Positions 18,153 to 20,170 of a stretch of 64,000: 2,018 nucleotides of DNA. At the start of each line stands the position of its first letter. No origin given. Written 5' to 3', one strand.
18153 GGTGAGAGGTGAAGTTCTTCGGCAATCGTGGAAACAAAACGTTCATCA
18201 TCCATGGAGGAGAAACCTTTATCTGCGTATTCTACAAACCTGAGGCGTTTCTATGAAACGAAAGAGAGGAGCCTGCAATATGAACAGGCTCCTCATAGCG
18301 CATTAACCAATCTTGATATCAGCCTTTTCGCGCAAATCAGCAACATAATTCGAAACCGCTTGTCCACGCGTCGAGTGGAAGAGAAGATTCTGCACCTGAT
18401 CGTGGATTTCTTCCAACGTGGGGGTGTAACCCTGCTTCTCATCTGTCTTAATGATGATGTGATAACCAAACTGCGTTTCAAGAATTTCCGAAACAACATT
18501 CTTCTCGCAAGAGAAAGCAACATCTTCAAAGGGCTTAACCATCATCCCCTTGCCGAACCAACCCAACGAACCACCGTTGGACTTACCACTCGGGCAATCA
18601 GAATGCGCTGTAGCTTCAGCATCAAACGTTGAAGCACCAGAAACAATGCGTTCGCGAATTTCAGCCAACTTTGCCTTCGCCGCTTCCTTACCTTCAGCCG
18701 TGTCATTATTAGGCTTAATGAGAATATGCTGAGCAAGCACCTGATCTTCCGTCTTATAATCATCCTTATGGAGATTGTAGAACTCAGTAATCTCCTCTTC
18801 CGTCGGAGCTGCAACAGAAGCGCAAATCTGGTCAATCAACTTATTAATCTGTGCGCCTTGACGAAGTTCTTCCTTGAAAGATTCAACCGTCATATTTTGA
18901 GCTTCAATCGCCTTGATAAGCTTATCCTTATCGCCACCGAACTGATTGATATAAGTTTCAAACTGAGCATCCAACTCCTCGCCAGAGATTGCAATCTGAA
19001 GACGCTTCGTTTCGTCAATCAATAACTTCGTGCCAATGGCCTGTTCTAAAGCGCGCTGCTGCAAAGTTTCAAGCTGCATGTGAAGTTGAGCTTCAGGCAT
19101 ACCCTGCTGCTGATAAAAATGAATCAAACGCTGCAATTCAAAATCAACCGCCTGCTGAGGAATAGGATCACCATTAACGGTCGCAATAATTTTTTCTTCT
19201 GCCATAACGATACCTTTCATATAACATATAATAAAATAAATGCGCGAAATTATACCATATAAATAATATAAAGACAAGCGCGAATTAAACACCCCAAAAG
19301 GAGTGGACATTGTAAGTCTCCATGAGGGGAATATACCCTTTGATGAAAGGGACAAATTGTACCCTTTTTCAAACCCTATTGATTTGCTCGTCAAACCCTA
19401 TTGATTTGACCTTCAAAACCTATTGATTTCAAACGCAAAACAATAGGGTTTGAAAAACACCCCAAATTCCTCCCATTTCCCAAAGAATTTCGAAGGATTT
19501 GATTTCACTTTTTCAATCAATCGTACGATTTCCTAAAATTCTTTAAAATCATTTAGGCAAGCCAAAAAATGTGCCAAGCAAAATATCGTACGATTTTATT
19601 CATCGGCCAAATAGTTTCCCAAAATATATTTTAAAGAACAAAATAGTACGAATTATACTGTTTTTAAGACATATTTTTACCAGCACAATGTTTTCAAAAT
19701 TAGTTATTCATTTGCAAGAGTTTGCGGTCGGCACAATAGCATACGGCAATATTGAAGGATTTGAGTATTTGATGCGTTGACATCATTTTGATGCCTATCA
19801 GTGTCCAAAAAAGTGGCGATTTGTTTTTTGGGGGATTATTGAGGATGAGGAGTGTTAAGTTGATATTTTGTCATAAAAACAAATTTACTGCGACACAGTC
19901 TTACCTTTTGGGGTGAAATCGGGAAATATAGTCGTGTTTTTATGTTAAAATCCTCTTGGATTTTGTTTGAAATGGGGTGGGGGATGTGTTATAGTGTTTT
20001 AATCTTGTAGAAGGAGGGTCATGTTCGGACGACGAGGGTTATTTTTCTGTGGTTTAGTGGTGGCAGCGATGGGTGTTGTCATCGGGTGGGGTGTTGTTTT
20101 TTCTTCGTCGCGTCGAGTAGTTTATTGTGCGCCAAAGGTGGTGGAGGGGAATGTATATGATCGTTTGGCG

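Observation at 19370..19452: Array of the 17-nt motif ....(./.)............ at 22-bp spacing, with one flipped copy, in a 625-bp divergent intergenic region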

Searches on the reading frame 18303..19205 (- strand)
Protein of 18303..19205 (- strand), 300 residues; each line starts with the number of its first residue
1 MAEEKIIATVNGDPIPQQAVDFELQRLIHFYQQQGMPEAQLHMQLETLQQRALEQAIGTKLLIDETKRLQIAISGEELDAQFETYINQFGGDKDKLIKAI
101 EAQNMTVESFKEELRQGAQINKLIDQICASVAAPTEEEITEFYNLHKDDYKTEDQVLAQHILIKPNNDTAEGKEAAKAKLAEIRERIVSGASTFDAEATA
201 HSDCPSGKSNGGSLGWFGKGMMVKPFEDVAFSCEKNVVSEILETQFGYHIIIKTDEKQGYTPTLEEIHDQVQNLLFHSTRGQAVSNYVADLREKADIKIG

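Call 11: search_protein_families(library=pfam, proteins=[window:18303-19205:-])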
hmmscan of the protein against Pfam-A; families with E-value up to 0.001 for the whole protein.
window:18303-19205:- (300 aa): 7 families
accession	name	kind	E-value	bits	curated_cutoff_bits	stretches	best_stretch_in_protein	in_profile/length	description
PF13616.12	Rotamase_3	-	3.8e-26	92.3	22.5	1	151-256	11-115/116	PPIC-type PPIASE domain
PF00639.27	Rotamase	-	1.6e-25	90.4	21.7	1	160-252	1-94/97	PPIC-type PPIASE domain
PF13145.12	Rotamase_2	-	2.9e-15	57.6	27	1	134-268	1-120/121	PPIC-type PPIASE domain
PF13624.11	SurA_N_3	-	8.6e-13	48.9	27.2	1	7-123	41-161/162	SurA-like N-terminal domain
PF13623.11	SurA_N_2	-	4.7e-09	36.7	28.5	1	3-89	39-129/145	SurA-like N-terminal domain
PF09312.16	SurA_N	-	1.3e-06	29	30.8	1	4-120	2-114/118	SurA N-terminal domain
PF05698.19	Trigger_C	-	2.5e-05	24.8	22.7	1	4-124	31-161/162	Bacterial trigger factor protein (TF) C-terminus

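Call 14: find_encoding_contigs(protein=window:18303-19205:-, flank=3000, max_places=10)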
Protein window:18303-19205:- (300 aa): no gene with exactly this product is on record in the collection.

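Call 15: find_homologous_proteins(query=window:18303-19205:-, max_evalue=1e-30)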
Query window:18303-19205:- (300 aa): 1683 proteins with E <= 1e-30 among 5800 candidates; the best 120 are listed.
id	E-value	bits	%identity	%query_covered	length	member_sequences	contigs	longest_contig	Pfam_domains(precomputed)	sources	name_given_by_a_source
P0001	7.7e-193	657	100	100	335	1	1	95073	PF13145.13,PF00639.28,PF13624.12,PF13616.13,PF13623.12,PF09312.17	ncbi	-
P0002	1.2e-161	555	83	100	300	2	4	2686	PF13145.13,PF00639.28,PF13624.12,PF05698.20,PF13616.13,PF13623.12,PF09312.17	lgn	-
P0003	2.4e-148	511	77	100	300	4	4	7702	PF13145.13,PF00639.28,PF13624.12,PF05698.20,PF13616.13,PF13623.12,PF09312.17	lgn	-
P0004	8.7e-145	500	76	100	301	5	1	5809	PF13145.13,PF00639.28,PF13624.12,PF05698.20,PF13616.13,PF13623.12,PF09312.17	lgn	-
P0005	9.6e-143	493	73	99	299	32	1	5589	PF13145.13,PF00639.28,PF13624.12,PF05698.20,PF13616.13,PF13623.12,PF09312.17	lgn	-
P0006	4.6e-142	491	73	99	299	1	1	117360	PF13145.13,PF00639.28,PF13624.12,PF05698.20,PF13616.13,PF13623.12,PF09312.17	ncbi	-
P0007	1.4e-140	486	73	100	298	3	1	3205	PF13145.13,PF00639.28,PF13624.12,PF13616.13,PF13623.12,PF09312.17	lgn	-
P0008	1.5e-140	486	74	98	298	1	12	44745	PF13145.13,PF00639.28,PF13624.12,PF05698.20,PF13616.13,PF13623.12,PF09312.17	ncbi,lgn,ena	-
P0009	1.9e-139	482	73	99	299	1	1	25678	PF13145.13,PF00639.28,PF13624.12,PF13616.13,PF13623.12,PF09312.17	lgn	-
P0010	2.1e-139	482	72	99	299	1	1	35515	PF13145.13,PF00639.28,PF13624.12,PF05698.20,PF13616.13,PF13623.12,PF09312.17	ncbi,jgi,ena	jgi:parvulin-like peptidyl-prolyl isomerase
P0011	2.3e-139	482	72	99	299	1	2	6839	PF13145.13,PF00639.28,PF13624.12,PF05698.20,PF13616.13,PF13623.12,PF09312.17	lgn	-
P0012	1.8e-138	479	73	100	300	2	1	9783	PF13145.13,PF00639.28,PF13624.12,PF13616.13,PF13623.12,PF09312.17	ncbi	-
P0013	2.7e-138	478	71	99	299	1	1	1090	PF13145.13,PF00639.28,PF13624.12,PF13616.13,PF13623.12,PF09312.17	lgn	-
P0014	3.0e-138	478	72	99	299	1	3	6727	PF13145.13,PF00639.28,PF13624.12,PF13616.13,PF13623.12,PF09312.17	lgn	-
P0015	3.2e-138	478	71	99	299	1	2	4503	PF13145.13,PF00639.28,PF13624.12,PF13616.13,PF13623.12,PF09312.17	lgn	-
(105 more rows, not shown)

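Call 16: find_encoding_contigs(protein=P0001, flank=10000, max_places=5)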
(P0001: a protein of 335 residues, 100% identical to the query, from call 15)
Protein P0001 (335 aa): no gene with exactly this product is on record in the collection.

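Call 17: find_encoding_contigs(protein=P0003, flank=5000, max_places=5)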
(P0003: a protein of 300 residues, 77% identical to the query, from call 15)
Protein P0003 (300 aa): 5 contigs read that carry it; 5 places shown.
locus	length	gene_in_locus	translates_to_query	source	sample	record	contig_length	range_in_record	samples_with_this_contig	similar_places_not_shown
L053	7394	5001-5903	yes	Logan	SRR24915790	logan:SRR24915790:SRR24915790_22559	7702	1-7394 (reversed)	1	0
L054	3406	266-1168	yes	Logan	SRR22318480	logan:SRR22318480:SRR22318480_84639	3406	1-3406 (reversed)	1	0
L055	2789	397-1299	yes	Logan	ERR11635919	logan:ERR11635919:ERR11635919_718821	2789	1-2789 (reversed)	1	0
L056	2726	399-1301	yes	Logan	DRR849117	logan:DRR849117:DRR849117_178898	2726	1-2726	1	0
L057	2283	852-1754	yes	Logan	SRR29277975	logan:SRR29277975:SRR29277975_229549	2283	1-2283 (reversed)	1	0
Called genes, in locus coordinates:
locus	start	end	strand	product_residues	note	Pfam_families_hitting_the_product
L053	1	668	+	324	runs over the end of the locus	?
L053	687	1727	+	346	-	PF01841:Transglut_core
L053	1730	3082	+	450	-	-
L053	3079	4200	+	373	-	-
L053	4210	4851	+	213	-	PF04127:DFP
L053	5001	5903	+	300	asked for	PF05698:Trigger_C (weak), PF09312:SurA_N (weak), PF13623:SurA_N_2, PF13624:SurA_N_3, PF13145:Rotamase_2, PF13616:Rotamase_3, PF00639:Rotamase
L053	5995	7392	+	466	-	?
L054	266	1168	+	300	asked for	PF05698:Trigger_C (weak), PF09312:SurA_N (weak), PF13623:SurA_N_2, PF13624:SurA_N_3, PF13145:Rotamase_2, PF13616:Rotamase_3, PF00639:Rotamase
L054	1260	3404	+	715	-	?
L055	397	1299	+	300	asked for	PF05698:Trigger_C (weak), PF09312:SurA_N (weak), PF13623:SurA_N_2, PF13624:SurA_N_3, PF13145:Rotamase_2, PF13616:Rotamase_3, PF00639:Rotamase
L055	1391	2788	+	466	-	?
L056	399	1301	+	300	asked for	PF05698:Trigger_C (weak), PF09312:SurA_N (weak), PF13623:SurA_N_2, PF13624:SurA_N_3, PF13145:Rotamase_2, PF13616:Rotamase_3, PF00639:Rotamase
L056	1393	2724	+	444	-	?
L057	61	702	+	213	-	PF04127:DFP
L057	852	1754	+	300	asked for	PF05698:Trigger_C (weak), PF09312:SurA_N (weak), PF13623:SurA_N_2, PF13624:SurA_N_3, PF13145:Rotamase_2, PF13616:Rotamase_3, PF00639:Rotamase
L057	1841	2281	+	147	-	?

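Call 18: find_encoding_contigs(protein=P0002, flank=5000, max_places=6)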
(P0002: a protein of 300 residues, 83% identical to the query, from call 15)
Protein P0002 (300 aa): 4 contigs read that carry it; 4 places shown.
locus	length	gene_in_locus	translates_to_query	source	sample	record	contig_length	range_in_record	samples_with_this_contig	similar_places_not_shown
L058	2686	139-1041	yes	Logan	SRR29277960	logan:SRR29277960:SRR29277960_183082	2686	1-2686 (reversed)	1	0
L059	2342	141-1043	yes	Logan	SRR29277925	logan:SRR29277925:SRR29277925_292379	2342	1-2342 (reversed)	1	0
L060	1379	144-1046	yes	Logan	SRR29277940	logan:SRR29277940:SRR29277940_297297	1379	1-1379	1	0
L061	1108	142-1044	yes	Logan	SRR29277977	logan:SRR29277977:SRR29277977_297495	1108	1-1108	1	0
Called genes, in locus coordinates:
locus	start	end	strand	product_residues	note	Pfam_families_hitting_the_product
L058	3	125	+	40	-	?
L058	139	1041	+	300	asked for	PF05698:Trigger_C (faint), PF09312:SurA_N (weak), PF13623:SurA_N_2, PF13624:SurA_N_3, PF13145:Rotamase_2, PF13616:Rotamase_3, PF00639:Rotamase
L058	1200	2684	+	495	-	?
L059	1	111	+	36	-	?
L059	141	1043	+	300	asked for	PF05698:Trigger_C (faint), PF09312:SurA_N (weak), PF13623:SurA_N_2, PF13624:SurA_N_3, PF13145:Rotamase_2, PF13616:Rotamase_3, PF00639:Rotamase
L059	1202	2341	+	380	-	?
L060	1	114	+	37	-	?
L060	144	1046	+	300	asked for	PF05698:Trigger_C (faint), PF09312:SurA_N (weak), PF13623:SurA_N_2, PF13624:SurA_N_3, PF13145:Rotamase_2, PF13616:Rotamase_3, PF00639:Rotamase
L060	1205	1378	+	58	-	?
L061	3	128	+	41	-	?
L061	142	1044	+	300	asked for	PF05698:Trigger_C (faint), PF09312:SurA_N (weak), PF13623:SurA_N_2, PF13624:SurA_N_3, PF13145:Rotamase_2, PF13616:Rotamase_3, PF00639:Rotamase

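Call 32: find_encoding_contigs(protein=P0008, flank=10000, max_places=10)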
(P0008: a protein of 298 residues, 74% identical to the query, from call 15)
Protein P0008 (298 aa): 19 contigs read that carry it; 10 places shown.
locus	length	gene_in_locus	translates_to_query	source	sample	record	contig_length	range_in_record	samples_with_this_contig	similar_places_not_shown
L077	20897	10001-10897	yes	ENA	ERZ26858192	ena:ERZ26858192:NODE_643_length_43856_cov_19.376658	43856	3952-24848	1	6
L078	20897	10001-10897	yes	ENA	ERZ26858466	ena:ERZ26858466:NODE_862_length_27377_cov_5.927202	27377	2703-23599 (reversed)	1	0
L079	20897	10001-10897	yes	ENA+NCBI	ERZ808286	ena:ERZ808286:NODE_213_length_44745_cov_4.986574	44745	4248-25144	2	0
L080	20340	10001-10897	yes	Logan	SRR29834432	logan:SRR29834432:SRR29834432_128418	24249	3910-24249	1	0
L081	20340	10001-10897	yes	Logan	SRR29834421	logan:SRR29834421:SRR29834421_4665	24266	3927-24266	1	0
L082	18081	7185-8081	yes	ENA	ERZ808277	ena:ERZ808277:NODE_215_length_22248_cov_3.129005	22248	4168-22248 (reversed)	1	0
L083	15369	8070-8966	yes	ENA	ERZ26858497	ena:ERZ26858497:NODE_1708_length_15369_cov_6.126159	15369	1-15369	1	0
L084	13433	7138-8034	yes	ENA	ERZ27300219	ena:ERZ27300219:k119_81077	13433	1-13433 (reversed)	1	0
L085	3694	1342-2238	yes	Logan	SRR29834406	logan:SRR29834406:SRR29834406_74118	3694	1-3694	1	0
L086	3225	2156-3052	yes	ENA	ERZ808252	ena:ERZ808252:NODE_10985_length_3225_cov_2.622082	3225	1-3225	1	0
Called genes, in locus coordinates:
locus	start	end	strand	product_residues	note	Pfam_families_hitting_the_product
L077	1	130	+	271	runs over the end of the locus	PF05359:DUF748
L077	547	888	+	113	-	PF03840:SecG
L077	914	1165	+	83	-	PF01192:RNA_pol_Rpb6 (weak)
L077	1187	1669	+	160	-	PF01668:SmpB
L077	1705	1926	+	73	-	PF02416:TatA_B_E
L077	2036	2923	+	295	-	-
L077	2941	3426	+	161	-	PF02542:YgbB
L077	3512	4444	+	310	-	PF06325:PrmA, PF05175:MTS, PF13489:Methyltransf_23 (weak), PF13847:Methyltransf_31, PF08241:Methyltransf_11 (faint), PF13649:Methyltransf_25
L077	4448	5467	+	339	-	PF01699:Na_Ca_ex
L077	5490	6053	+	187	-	PF06695:Sm_multidrug_ex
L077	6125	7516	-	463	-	PF01743:PolyA_pol, PF12627:PolyA_pol_RNAbd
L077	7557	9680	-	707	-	-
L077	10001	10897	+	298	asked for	PF05698:Trigger_C (weak), PF09312:SurA_N (weak), PF13623:SurA_N_2, PF13624:SurA_N_3, PF13145:Rotamase_2, PF13616:Rotamase_3, PF00639:Rotamase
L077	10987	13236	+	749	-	PF09371:Tex_N, PF22706:Tex_central_region, PF14639:YqgF, PF16921:Tex_YqgF, PF12836:HHH_3, PF17674:HHH_9, PF00575:S1, PF23459:S1_RRP5, +3 more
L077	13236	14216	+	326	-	PF01207:Dus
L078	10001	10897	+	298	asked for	PF05698:Trigger_C (weak), PF09312:SurA_N (weak), PF13623:SurA_N_2, PF13624:SurA_N_3, PF13145:Rotamase_2, PF13616:Rotamase_3, PF00639:Rotamase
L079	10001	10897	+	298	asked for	PF05698:Trigger_C (weak), PF09312:SurA_N (weak), PF13623:SurA_N_2, PF13624:SurA_N_3, PF13145:Rotamase_2, PF13616:Rotamase_3, PF00639:Rotamase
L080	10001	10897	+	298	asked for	PF05698:Trigger_C (weak), PF09312:SurA_N (weak), PF13623:SurA_N_2, PF13624:SurA_N_3, PF13145:Rotamase_2, PF13616:Rotamase_3, PF00639:Rotamase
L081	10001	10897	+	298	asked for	PF05698:Trigger_C (weak), PF09312:SurA_N (weak), PF13623:SurA_N_2, PF13624:SurA_N_3, PF13145:Rotamase_2, PF13616:Rotamase_3, PF00639:Rotamase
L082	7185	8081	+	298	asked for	PF05698:Trigger_C (weak), PF09312:SurA_N (weak), PF13623:SurA_N_2, PF13624:SurA_N_3, PF13145:Rotamase_2, PF13616:Rotamase_3, PF00639:Rotamase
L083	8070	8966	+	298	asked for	PF05698:Trigger_C (weak), PF09312:SurA_N (weak), PF13623:SurA_N_2, PF13624:SurA_N_3, PF13145:Rotamase_2, PF13616:Rotamase_3, PF00639:Rotamase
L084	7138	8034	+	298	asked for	PF05698:Trigger_C (weak), PF09312:SurA_N (weak), PF13623:SurA_N_2, PF13624:SurA_N_3, PF13145:Rotamase_2, PF13616:Rotamase_3, PF00639:Rotamase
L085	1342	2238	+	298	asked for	PF05698:Trigger_C (weak), PF09312:SurA_N (weak), PF13623:SurA_N_2, PF13624:SurA_N_3, PF13145:Rotamase_2, PF13616:Rotamase_3, PF00639:Rotamase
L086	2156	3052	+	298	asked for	PF05698:Trigger_C (weak), PF09312:SurA_N (weak), PF13623:SurA_N_2, PF13624:SurA_N_3, PF13145:Rotamase_2, PF13616:Rotamase_3, PF00639:Rotamase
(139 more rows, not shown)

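Call 33: find_encoding_contigs(protein=P0006, flank=10000, max_places=4)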
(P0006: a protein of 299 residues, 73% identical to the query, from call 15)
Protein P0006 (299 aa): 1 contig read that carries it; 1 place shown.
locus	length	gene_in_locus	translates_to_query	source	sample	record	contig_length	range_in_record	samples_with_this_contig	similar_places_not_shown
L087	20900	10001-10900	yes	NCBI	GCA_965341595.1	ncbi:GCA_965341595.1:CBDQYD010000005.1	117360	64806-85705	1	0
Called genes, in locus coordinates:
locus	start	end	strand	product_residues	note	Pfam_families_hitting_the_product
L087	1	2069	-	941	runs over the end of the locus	PF00005:ABC_tran (faint), PF02463:SMC_N (faint), PF13191:AAA_16 (faint), PF13304:AAA_21 (faint), PF13555:AAA_29 (faint), PF20703:nSTAND1 (faint), PF17760:UvrA_inter, PF17755:UvrA_DNA-bind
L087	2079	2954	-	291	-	PF00152:tRNA-synt_2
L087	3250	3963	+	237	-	PF00215:OMPdecase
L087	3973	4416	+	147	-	-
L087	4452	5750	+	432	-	PF04413:Glycos_transf_N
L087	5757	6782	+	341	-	PF00535:Glycos_transf_2, PF13641:Glyco_tranf_2_3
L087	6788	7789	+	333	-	PF00535:Glycos_transf_2, PF13641:Glyco_tranf_2_3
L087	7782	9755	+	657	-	PF13439:Glyco_transf_4, PF13579:Glyco_trans_4_4, PF20706:GT4-conflict (faint), PF00534:Glycos_transf_1, PF13692:Glyco_trans_1_4, PF08759:GT-D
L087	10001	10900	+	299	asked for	PF05698:Trigger_C (weak), PF09312:SurA_N (weak), PF13623:SurA_N_2, PF13624:SurA_N_3, PF13145:Rotamase_2, PF13616:Rotamase_3, PF00639:Rotamase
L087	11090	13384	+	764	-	PF09371:Tex_N, PF22706:Tex_central_region, PF14639:YqgF, PF16921:Tex_YqgF, PF12836:HHH_3, PF17674:HHH_9, PF00575:S1, PF23459:S1_RRP5, +4 more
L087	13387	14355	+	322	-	PF01207:Dus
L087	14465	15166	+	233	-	-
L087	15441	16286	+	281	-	PF01026:TatD_DNase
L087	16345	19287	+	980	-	PF00069:Pkinase, PF07714:PK_Tyr_Ser-Thr, PF12773:DZR (weak)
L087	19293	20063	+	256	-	PF10418:DHODB_Fe-S_bind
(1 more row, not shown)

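Call 89: find_encoding_contigs(protein=P0004, flank=6000, max_places=3)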
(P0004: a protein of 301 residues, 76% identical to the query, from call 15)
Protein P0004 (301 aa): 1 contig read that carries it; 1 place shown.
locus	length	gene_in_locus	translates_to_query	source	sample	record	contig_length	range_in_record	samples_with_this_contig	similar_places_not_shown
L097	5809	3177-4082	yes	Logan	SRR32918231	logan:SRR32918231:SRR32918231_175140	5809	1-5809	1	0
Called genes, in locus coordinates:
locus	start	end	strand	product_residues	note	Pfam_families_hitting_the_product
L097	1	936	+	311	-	?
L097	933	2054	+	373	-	-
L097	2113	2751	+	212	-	PF04127:DFP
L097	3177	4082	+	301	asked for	PF05698:Trigger_C (weak), PF09312:SurA_N, PF13623:SurA_N_2, PF13624:SurA_N_3, PF13145:Rotamase_2, PF13616:Rotamase_3, PF00639:Rotamase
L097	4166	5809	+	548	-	?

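Call 90: find_encoding_contigs(protein=P0012, flank=10000, max_places=3)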
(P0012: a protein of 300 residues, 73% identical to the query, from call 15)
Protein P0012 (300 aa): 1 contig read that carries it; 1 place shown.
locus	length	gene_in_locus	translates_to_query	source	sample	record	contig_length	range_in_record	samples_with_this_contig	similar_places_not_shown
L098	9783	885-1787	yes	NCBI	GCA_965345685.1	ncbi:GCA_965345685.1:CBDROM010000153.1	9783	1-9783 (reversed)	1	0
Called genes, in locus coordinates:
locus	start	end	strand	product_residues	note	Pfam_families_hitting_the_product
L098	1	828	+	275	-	?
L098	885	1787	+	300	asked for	PF09312:SurA_N, PF13623:SurA_N_2, PF13624:SurA_N_3, PF13145:Rotamase_2, PF13616:Rotamase_3, PF00639:Rotamase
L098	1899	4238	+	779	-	PF09371:Tex_N, PF22706:Tex_central_region, PF16921:Tex_YqgF, PF14639:YqgF, PF14635:HHH_7, PF12836:HHH_3, PF17674:HHH_9, PF00575:S1, +1 more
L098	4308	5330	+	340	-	PF01207:Dus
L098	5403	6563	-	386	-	PF07969:Amidohydro_3, PF01979:Amidohydro_1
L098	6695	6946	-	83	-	PF02609:Exonuc_VII_S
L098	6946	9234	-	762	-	PF13424:TPR_12 (faint), PF13428:TPR_14 (faint), PF13525:YfiO (faint), PF00515:TPR_1 (faint), PF07719:TPR_2 (faint), PF13174:TPR_6 (faint), PF13176:TPR_7 (faint), PF13181:TPR_8 (faint), +2 more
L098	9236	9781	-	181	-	?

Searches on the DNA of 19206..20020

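Call 42: search_rna_families(source=window, start=19206, end=20020, threshold=evalue, max_evalue=1)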
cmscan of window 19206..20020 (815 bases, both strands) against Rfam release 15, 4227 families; matches with E-value up to 1: 7.
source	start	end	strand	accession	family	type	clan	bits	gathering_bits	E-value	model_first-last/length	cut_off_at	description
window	19363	19459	-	RF04128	MIR8562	Gene; miRNA;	-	25.7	211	0.019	1-242/242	no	MIR8562 microRNA precursor family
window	19285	19490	-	RF02452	ncr1575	Gene; sRNA;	-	23.4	60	0.62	1-212/212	no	Bacillus sRNA ncr1575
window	19380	19463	-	RF03926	MIR1435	Gene; miRNA;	-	23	94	0.78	1-186/186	no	MIR1435 microRNA precursor family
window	19326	19500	+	RF00925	MIR1027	Gene; miRNA;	-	22.1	150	0.058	1-142/142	no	MIR1027 microRNA precursor family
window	19361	19461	-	RF03933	MIR6445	Gene; miRNA;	-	20.1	100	0.37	1-117/117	no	MIR6445 microRNA precursor family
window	19402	19464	-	RF04254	mir-1677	Gene; miRNA;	-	18.7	84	0.96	1-76/76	no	mir-1677 microRNA precursor family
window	19336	19487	-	RF03828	MIR831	Gene; miRNA;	-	18.4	100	0.49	1-181/181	no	MIR831 microRNA precursor family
